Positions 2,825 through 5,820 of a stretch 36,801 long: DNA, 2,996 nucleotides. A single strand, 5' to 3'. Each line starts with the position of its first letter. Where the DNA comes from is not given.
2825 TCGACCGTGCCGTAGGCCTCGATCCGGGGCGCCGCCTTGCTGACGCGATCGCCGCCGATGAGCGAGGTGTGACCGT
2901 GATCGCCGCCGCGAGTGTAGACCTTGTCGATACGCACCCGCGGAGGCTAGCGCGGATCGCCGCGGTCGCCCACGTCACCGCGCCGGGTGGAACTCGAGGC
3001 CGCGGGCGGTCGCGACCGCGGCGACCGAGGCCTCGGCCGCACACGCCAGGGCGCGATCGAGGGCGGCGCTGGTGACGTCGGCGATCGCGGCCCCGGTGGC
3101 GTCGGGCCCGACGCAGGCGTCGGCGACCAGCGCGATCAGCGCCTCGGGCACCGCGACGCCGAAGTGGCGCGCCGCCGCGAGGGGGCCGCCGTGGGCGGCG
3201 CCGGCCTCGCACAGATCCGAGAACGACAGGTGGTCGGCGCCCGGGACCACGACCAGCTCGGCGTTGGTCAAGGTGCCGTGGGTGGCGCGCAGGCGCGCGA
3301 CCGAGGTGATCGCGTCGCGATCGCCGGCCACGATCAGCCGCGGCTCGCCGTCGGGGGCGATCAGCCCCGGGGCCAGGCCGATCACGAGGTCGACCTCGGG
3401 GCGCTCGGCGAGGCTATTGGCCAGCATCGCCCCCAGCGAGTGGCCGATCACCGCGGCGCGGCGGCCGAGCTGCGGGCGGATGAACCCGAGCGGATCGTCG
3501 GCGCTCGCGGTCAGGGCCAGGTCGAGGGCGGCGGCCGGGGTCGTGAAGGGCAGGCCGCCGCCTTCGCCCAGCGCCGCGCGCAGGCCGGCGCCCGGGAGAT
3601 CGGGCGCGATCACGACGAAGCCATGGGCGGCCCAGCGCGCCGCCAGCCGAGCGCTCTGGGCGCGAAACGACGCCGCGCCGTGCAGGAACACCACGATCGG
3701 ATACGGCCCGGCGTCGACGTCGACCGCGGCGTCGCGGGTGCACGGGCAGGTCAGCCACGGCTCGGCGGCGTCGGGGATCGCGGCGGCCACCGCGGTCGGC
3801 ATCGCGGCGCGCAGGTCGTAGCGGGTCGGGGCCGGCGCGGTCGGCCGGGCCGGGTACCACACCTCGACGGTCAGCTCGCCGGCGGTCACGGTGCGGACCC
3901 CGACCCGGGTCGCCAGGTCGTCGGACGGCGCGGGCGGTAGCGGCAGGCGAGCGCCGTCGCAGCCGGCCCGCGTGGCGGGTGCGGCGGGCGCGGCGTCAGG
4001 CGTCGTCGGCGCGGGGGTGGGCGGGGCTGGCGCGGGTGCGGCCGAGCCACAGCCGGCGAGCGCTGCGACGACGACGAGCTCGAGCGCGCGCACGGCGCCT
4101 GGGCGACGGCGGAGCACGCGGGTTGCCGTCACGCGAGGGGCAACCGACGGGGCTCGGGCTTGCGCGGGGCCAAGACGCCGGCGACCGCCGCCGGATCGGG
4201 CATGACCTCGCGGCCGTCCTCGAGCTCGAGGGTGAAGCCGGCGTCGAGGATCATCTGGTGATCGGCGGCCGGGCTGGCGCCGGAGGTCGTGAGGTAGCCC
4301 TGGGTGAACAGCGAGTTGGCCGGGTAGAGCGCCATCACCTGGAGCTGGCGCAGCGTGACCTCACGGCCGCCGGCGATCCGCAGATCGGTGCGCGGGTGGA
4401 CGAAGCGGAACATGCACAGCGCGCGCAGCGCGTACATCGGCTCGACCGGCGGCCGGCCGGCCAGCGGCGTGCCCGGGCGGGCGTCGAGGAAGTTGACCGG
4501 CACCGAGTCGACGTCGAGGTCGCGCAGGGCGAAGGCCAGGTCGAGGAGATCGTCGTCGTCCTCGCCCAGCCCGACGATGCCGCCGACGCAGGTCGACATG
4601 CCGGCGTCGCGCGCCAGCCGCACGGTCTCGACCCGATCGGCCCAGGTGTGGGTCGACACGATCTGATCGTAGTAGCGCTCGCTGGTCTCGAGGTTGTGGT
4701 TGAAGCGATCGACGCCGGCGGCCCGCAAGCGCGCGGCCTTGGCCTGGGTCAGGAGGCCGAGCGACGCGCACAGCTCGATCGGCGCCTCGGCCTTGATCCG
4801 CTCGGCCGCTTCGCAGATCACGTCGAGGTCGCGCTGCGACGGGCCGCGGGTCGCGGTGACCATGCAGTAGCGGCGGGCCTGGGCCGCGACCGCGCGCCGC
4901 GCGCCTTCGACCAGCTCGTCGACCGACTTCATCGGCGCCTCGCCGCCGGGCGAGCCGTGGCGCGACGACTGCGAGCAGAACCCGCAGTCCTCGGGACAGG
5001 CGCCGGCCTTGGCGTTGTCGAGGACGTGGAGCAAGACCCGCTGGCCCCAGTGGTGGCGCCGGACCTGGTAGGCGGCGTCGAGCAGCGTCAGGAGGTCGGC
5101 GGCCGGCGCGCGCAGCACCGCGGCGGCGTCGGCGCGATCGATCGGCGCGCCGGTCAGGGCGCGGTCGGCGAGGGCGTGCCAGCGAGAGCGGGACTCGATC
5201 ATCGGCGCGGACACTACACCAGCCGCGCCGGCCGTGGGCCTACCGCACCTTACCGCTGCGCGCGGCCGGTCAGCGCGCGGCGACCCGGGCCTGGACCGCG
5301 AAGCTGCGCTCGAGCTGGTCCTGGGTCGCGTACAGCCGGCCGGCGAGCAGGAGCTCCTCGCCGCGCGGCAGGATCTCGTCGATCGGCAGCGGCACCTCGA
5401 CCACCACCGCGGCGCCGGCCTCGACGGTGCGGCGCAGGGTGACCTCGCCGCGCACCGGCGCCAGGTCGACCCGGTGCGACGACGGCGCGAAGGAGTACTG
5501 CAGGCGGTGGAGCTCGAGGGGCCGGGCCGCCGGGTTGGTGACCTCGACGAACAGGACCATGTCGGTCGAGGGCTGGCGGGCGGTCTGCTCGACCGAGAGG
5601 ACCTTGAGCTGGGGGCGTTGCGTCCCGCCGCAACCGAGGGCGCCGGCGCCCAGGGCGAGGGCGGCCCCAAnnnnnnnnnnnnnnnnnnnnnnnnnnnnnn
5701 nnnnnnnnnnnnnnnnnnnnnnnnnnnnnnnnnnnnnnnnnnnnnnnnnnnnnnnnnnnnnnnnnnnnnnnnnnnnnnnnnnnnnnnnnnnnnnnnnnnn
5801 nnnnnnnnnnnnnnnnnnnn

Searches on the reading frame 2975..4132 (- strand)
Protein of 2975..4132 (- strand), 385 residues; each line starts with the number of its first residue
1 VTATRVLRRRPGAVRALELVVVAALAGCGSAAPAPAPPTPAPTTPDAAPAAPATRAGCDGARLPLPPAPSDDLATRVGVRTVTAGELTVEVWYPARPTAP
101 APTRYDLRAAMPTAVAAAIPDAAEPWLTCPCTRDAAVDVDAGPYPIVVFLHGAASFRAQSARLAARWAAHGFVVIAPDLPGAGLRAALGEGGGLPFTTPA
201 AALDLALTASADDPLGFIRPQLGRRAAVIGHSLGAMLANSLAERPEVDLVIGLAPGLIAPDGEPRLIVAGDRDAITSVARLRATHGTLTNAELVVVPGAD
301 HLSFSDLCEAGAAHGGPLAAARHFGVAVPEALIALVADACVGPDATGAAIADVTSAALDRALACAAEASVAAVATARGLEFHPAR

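Call 32: search_protein_families(library=pfam, proteins=[window:2975-4132:-], max_evalue=0.01)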
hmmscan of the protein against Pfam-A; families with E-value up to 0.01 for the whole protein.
window:2975-4132:- (385 aa): 8 families
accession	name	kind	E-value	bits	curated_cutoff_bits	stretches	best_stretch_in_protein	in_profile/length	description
PF00561.26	Abhydrolase_1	-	7.2e-10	39.4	25.8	1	145-246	1-92/245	alpha/beta hydrolase fold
PF12146.15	Hydrolase_4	-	9.4e-09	35.4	27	1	145-257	5-111/239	Serine aminopeptidase, S33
PF12697.13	Abhydrolase_6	-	1.6e-08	35.9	26.3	1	147-255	1-93/217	Alpha/beta hydrolase family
PF03403.19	PAF-AH_p_II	-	1.3e-06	27.7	20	1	127-177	84-133/372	Platelet-activating factor acetylhydrolase, isoform II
PF07224.18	Chlorophyllase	-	2.1e-06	27.2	26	1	140-181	38-79/301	Chlorophyllase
PF08386.16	Abhydrolase_4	-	0.00025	21.6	21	1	261-304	33-76/103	TAP-like protein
PF12740.14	PETase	-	0.0014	18.5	28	1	147-280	57-186/263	PET hydrolase-like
PF01738.24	DLH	-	0.0041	17.2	21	0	141-255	11-129/217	Dienelactone hydrolase family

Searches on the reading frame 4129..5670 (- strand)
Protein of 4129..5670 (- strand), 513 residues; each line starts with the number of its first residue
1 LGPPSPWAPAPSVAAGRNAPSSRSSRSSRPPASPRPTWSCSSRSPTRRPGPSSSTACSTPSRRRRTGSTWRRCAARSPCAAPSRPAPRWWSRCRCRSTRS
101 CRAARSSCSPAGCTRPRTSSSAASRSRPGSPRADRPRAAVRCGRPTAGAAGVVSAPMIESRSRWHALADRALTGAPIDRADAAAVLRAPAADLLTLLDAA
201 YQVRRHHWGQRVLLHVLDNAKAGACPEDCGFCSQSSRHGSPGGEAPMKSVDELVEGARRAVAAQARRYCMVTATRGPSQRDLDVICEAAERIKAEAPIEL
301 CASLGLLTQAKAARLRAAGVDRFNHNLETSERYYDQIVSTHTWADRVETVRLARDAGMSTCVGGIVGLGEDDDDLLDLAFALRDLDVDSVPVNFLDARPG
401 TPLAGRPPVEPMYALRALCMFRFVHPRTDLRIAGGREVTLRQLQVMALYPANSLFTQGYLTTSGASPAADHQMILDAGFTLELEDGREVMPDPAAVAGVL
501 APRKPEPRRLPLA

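Call 32: search_protein_families(library=pfam, proteins=[window:4129-5670:-], max_evalue=0.01)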
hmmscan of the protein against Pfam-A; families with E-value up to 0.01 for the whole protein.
window:4129-5670:- (513 aa): 2 families
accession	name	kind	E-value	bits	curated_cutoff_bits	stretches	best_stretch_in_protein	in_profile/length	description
PF04055.27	Radical_SAM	-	7e-26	91.8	29.5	1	224-379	6-163/166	Radical SAM superfamily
PF06968.18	BATS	-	4.9e-22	78.4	22.2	1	391-479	1-87/88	Biotin and Thiamin Synthesis associated domain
